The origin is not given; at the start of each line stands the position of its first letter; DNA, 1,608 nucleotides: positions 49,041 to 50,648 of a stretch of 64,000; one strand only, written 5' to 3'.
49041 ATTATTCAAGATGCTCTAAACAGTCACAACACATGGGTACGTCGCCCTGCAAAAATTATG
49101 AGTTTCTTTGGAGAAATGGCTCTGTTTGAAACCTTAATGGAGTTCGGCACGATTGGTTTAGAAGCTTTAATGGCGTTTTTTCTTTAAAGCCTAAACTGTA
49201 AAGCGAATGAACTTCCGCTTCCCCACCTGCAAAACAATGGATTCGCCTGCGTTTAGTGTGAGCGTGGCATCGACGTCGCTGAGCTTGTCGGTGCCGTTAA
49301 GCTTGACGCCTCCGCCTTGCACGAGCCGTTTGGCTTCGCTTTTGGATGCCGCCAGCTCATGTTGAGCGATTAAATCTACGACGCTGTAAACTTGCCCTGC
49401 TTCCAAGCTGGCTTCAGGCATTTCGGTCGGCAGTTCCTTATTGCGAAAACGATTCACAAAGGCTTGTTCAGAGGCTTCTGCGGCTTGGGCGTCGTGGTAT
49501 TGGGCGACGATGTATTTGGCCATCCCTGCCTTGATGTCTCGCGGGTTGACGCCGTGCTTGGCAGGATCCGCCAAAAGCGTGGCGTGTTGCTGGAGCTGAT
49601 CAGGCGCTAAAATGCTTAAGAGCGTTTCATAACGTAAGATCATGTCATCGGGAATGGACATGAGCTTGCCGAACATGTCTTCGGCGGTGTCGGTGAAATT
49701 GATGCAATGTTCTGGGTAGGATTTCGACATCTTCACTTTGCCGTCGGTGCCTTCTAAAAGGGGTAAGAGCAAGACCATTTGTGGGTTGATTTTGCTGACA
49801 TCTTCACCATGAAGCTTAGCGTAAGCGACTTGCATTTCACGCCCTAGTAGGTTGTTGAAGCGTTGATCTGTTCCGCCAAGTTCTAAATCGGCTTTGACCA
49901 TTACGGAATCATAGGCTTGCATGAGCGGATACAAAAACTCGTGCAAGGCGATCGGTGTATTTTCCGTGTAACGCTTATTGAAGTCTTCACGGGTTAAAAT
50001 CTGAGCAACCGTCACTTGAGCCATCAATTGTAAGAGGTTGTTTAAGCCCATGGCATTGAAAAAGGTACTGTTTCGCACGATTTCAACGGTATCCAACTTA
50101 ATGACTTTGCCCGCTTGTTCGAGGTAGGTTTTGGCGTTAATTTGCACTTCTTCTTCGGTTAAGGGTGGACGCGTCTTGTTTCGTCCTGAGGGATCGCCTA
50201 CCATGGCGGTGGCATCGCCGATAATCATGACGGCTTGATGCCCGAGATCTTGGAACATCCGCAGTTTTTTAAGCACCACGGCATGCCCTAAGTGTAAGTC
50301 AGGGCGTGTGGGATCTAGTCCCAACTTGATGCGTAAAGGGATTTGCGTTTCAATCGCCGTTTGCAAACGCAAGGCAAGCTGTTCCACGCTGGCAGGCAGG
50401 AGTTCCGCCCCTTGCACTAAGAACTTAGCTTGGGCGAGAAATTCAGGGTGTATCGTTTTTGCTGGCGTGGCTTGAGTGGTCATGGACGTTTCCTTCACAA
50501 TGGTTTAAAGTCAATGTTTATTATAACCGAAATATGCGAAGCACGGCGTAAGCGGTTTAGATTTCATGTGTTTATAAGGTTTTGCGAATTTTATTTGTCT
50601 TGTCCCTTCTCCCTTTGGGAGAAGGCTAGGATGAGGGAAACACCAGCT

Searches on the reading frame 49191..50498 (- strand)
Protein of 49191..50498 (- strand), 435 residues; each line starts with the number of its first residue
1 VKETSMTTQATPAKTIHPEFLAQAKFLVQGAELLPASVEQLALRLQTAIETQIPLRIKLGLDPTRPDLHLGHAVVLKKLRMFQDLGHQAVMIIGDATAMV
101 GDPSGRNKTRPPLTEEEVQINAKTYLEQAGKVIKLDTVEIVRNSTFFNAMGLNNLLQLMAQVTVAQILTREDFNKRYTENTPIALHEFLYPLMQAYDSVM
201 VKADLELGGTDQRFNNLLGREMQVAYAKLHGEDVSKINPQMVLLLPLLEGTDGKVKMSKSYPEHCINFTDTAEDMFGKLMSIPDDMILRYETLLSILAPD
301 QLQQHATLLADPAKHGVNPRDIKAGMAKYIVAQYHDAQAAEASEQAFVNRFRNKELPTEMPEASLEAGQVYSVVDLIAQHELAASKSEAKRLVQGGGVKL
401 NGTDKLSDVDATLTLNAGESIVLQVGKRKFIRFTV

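Call 31: search_protein_families(library=pfam, proteins=[window:49191-50498:-], max_evalue=0.01)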
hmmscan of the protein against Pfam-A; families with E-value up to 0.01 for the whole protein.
window:49191-50498:- (435 aa): 3 families
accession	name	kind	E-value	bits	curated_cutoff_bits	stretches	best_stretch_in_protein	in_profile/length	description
PF00579.31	tRNA-synt_1b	-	1.3e-68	231.9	21.1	1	54-351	5-291/292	tRNA synthetases class I (W and Y)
PF22421.1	SYY_C-terminal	-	4.2e-08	33.4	27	1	358-431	7-81/83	Tyrosine--tRNA ligase SYY-like C-terminal domain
PF01479.30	S4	-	0.00011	22.3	22.8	1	375-402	5-32/48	S4 domain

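Call 32: find_related_loci(query=window:49191-50498:-, collection=genome_contigs, flank=10000)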
Query window:49191-50498:- (435 aa) in genome_contigs; peptide patterns used: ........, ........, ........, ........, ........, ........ (x = any residue, [..] = any of these).
600 stretches matched a pattern (row limit reached: there are more); 444 encode a relative of the query (tblastn E <= 1e-3); the best 80 are kept; 79 distinct loci.
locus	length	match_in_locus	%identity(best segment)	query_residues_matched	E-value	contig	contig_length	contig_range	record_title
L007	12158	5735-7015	94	8-434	0e+0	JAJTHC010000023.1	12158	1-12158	MAG: Vampirovibrionales bacterium isolate CoA8N_M69.1 k141_2258983, whole genome shotgun sequence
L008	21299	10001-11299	95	2-434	0e+0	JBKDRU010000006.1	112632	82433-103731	MAG: Vampirovibrionales bacterium isolate samp_2158_concoct_272 samp_2158_50927, whole genome shotgun sequence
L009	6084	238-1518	93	8-434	0e+0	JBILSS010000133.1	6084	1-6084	MAG: Vampirovibrionales bacterium isolate ME2018-07-03_3300044637_group8_bin134 Rohwer_bin1413_scaffold_12910_c1, whole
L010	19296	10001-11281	88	8-434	0e+0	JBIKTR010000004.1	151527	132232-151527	MAG: Vampirovibrionales bacterium isolate ME2015-07-30_3300044647_group6_bin122 Rohwer_bin1410_scaffold_19_c1, whole gen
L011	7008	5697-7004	79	2-435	0e+0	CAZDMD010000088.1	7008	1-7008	MAG TPA_asm: uncultured Vampirovibrionales bacterium isolate SRP278252_co3_622 genome assembly, contig: NODE_22514_lengt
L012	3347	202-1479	78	8-433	0e+0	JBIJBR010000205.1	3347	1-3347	MAG: Vampirovibrionales bacterium isolate ME2006-08-10D11_3300044971_group2_bin133 Rohwer_bin1407_scaffold_49095_c1, who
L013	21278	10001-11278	70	8-433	0e+0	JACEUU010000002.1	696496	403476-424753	MAG: Vampirovibrio sp. isolate DET50b Vampirovibrio_DET50b_c60_B, whole genome shotgun sequence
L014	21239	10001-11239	65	20-433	0e+0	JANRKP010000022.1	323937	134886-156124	MAG: Candidatus Melainabacteria bacterium isolate bins.493 k141_4471632, whole genome shotgun sequence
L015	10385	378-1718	57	1-434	1e-159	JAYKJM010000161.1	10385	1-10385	MAG: Vampirovibrionales bacterium isolate 982097 NODE_40659671, whole genome shotgun sequence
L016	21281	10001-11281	87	8-434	0e+0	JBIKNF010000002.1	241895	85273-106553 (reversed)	MAG: Vampirovibrionales bacterium isolate ME2014-09-21_3300035681_group5_bin84 Rohwer_bin1408_scaffold_8_c1, whole genom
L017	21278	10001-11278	77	8-433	0e+0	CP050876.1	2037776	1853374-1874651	MAG: Vampirovibrio sp. isolate OL03a chromosome, complete genome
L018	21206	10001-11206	46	22-435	4e-115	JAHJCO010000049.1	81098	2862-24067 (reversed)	MAG: Actinomycetota bacterium isolate Modern_marine.mb.309 Modern_marine.mb.309_k141_1704050, whole genome shotgun seque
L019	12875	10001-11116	48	45-432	1e-113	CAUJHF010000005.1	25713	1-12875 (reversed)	MAG: Pseudomonadota bacterium isolate KLAP98 genome assembly, contig: KLAP98_124504, whole genome shotgun sequence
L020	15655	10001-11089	49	55-435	1e-112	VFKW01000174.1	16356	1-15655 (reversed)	MAG: Candidatus Berkelbacteria bacterium isolate Bin_65_7 c_000003259384, whole genome shotgun sequence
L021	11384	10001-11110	50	54-433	5e-113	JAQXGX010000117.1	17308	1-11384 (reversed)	MAG: Eggerthellales bacterium isolate SUG1186 k141_4472877, whole genome shotgun sequence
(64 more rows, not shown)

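Call 37: search_protein_families(library=padloc, proteins=[L010:12639-14603:+], max_evalue=0.01)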
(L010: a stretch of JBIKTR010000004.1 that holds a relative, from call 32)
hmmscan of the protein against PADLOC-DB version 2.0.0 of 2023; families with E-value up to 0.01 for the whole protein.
L010:12639-14603:+ (654 aa): 8 families
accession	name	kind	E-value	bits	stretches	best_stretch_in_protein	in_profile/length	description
PDLC03741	AbiA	-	5.8e-32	109.1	1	10-386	4-326/595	DRT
PDLC02341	AbiA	-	1.9e-18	64.3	1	10-336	4-291/604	AbiA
PDLC03742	AbiA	-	2.1e-10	38.2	1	191-360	150-308/470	DRT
PDLC01607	RT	-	1.4e-07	29.9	1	187-300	37-129/161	"CAS-I,CAS-II,CAS-III,CAS-IV,CAS-V,CAS-VI; acquisition_associated"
PDLC02943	RT_III-A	-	1.2e-06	25.7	1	191-324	113-228/322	-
PDLC01136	RT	-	1.4e-06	26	1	187-313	126-231/263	RT (reverse transcriptase)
PDLC03745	Drt1a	-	2.8e-06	23.4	1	155-334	166-354/1176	DRT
PDLC03739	RT_Ec107-like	-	6.2e-05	20.5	1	190-286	99-189/307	retron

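Call 38: search_protein_families(library=pfam, proteins=[L010:12639-14603:+], max_evalue=0.01)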
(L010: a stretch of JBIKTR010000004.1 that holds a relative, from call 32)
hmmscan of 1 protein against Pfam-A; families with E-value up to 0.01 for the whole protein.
L010:12639-14603:+ (654 aa): 1 family
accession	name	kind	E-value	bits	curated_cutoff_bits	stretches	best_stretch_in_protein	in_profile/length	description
PF00078.32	RVT_1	-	1.2e-07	32.1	29.6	1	186-311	63-179/205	Reverse transcriptase (RNA-dependent DNA polymerase)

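Call 100: search_protein_families(library=padloc, proteins=[L016:12028-13737:+, L016:13724-14992:+, L007:7727-8788:+, L007:8785-10143:+, L007:10143-11165:+, L008:13738-14388:+], max_evalue=0.00001)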
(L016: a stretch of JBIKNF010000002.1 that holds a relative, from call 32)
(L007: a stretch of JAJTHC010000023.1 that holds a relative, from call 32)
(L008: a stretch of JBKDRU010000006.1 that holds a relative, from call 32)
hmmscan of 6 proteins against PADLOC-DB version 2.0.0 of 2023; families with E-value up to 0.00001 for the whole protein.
L016:12028-13737:+ (569 aa): 114 families (the best 25 are shown)
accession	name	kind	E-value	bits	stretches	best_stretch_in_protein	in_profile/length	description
PDLC00070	GajA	-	6.3e-119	396.2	2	1-445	1-456/596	AAA ATPase domain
PDLC00096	GajA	-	7.2e-74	247.6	2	1-439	1-457/630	AAA ATPase domain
PDLC00071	GajA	-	2.2e-73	246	2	1-442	1-441/588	AAA ATPase domain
PDLC00091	GajA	-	2e-69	233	1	1-561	1-618/627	AAA ATPase domain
PDLC00072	GajA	-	1.4e-66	223.3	2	133-438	197-503/709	AAA ATPase domain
PDLC00064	GajA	-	2e-65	219.6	2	148-443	2-300/464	AAA ATPase domain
PDLC00080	GajA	-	2.4e-63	212.9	1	1-445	1-460/622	AAA ATPase domain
PDLC00099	GajA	-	1.4e-62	210.6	1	1-502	1-524/626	AAA ATPase domain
PDLC00073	GajA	-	3.6e-62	209.1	1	1-563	1-587/589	AAA ATPase domain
PDLC00092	GajA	-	1.9e-61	206.3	2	137-564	169-603/604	AAA ATPase domain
PDLC00077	GajA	-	6.2e-60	201.4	2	95-563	154-615/616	AAA ATPase domain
PDLC00066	GajA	-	3.1e-58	195.7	1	1-484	1-458/567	AAA ATPase domain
PDLC00067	GajA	-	1e-57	194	1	2-566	4-600/604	AAA ATPase domain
PDLC00069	GajA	-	7.8e-54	181.2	2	133-426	169-486/687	AAA ATPase domain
PDLC00083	GajA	-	5.9e-50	168.3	1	1-438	1-474/639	AAA ATPase domain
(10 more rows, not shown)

L016:13724-14992:+ (422 aa): 43 families (the best 25 are shown)
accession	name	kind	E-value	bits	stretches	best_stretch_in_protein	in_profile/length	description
PDLC00132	GajB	-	7.8e-28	95.5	2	8-130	5-123/625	UrvD helicase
PDLC00117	GajB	-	3.8e-22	76.5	2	8-95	17-102/604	UrvD helicase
PDLC00119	GajB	-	2.4e-21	74.3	2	11-96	8-89/565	UrvD helicase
PDLC00129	GajB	-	2.6e-21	73.9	1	115-193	200-277/594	UrvD helicase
PDLC03802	RTasHel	-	3.7e-21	73.6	2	4-96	3-93/675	DRT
PDLC00106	GajB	-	3.2e-20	70.2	2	5-96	2-97/577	UrvD helicase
PDLC00138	GajB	-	2.3e-19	67.5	2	4-91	2-91/581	UrvD helicase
PDLC00107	GajB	-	8.9e-19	65.5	1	7-65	16-74/587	UrvD helicase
PDLC00114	GajB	-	4.5e-18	63.2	1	6-125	7-125/635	UrvD helicase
PDLC00123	GajB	-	9e-18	62.2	1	5-95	3-89/540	UrvD helicase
PDLC00127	GajB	-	9.7e-18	62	2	5-81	7-81/594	UrvD helicase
PDLC00112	GajB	-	5.4e-17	59.6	1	2-96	2-95/581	UrvD helicase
PDLC00120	GajB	-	5.5e-17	60.1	1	26-96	7-75/458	UrvD helicase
PDLC00122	GajB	-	1.7e-16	58.2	1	7-121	5-114/502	UrvD helicase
PDLC00128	GajB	-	5.9e-16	56.3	1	11-119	17-125/685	UrvD helicase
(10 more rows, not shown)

L007:7727-8788:+ (353 aa): 64 families (the best 25 are shown)
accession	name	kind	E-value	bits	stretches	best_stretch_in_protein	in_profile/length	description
PDLC03234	MTase_II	-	7.4e-113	375.6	1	12-350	4-368/375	Type II methyltransferase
PDLC03378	MTase_II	-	8e-98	325.9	1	12-350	2-332/344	Type II methyltransferase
PDLC03326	MTase_II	-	3e-93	311.2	1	11-349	3-377/412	Type II methyltransferase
PDLC00033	DruM2|DruM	-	2.2e-77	258.9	1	10-349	19-365/368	DNA cytosine methylase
PDLC03279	MTase_II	-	3.6e-74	248.1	1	13-352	3-357/587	Type II methyltransferase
PDLC03237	MTase_II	-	9.1e-72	240.3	2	15-178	796-971/1036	Type II methyltransferase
PDLC03272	MTase_II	-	5.8e-71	237.8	1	6-350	68-392/407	Type II methyltransferase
PDLC00026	DruM2|DruM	-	5.7e-70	234.5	1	12-350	4-320/336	DNA cytosine methylase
PDLC02648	DrmMII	-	3e-68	228.7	1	6-344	15-447/468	DrmMII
PDLC00027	DruM2|DruM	-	2.8e-65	219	2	12-190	11-189/361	DNA cytosine methylase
PDLC02649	DrmMII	-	2.3e-64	215.9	2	49-350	89-420/422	DrmMII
PDLC00031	DruM2|DruM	-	3.2e-61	205.4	1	12-348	11-351/361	DNA cytosine methylase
PDLC03307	MTase_II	-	5.2e-58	195.1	3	13-130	1-116/382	Type II methyltransferase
PDLC03225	MTase_II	-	1.1e-53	180.9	2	140-349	365-599/615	Type II methyltransferase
PDLC03343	MTase_II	-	3.1e-53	179.3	2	13-178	6-170/462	Type II methyltransferase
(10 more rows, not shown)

L007:8785-10143:+ (452 aa): 4 families
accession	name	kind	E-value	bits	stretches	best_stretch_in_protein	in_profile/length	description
PDLC03432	REase_II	-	1.2e-133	444.4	1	2-447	1-449/462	Type II restriction enzyme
PDLC05008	PDC-S36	-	2e-15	55.2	1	304-427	152-267/280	-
PDLC03964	TmtA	-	5.4e-12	42.6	1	302-445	1401-1536/1538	-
PDLC03965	TmtA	-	2.5e-09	33.7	1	298-434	1229-1349/1370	-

L007:10143-11165:+ (340 aa): 62 families (the best 25 are shown)
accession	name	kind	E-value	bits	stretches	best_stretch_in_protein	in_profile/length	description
PDLC03378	MTase_II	-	3.5e-86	287.6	1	2-332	3-340/344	Type II methyltransferase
PDLC03272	MTase_II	-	2.1e-73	245.8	1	1-330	74-398/407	Type II methyltransferase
PDLC03234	MTase_II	-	6.2e-67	224.5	2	1-238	4-233/375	Type II methyltransferase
PDLC00031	DruM2|DruM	-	2.9e-64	215.5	2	3-265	13-267/361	DNA cytosine methylase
PDLC00026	DruM2|DruM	-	3.1e-64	215.6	1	3-331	6-327/336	DNA cytosine methylase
PDLC00027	DruM2|DruM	-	1.1e-63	213.8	2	3-262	13-264/361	DNA cytosine methylase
PDLC00033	DruM2|DruM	-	8.9e-62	207.5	2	3-195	23-210/368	DNA cytosine methylase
PDLC03326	MTase_II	-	1e-56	190.9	2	4-237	7-242/412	Type II methyltransferase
PDLC03307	MTase_II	-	2.3e-53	179.8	3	4-134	3-123/382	Type II methyltransferase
PDLC02656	DrmMII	-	3e-47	159.6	2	2-236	5-262/491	DrmMII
PDLC02649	DrmMII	-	6.4e-45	151.9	2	69-253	112-292/422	DrmMII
PDLC03731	oMTase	-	2.2e-44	149.9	1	18-319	19-318/326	orphan methyltransferase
PDLC03237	MTase_II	-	2.7e-44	149.4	2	33-177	814-973/1036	Type II methyltransferase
PDLC02653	DrmMII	-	2.6e-43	146.2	1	2-334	5-325/333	DrmMII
PDLC02650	DrmMII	-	3.9e-43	145.9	3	2-128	9-139/435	DrmMII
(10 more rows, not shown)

L008:13738-14388:+ (216 aa): 12 families
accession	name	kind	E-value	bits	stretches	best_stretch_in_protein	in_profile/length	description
PDLC04141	capP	-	7.1e-21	72.8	1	65-209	45-156/242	capP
PDLC03954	RmrA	-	4.6e-12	43.5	1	133-207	229-291/380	-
PDLC03951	RmrA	-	4.8e-09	33.7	0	135-165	226-256/400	-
PDLC03945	RmrA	-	1.2e-08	32.6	1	130-203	225-290/394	-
PDLC03947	RmrA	-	1.4e-08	32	0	133-206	229-290/383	-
PDLC03952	RmrA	-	1.6e-08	31.8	0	134-206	242-302/395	-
PDLC03949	RmrA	-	2.5e-08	31.2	1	84-208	183-267/363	-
PDLC03948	RmrA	-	5.9e-08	30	0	135-163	230-258/397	-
PDLC03944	RmrA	-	6.6e-07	26.7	0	79-204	188-281/384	-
PDLC03946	RmrA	-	7.8e-07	26.1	0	84-208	184-269/357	-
PDLC03943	RmrA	-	1.1e-06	26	0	139-204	211-270/370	-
PDLC03953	RmrA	-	3.3e-06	24.6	0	85-108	203-226/373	-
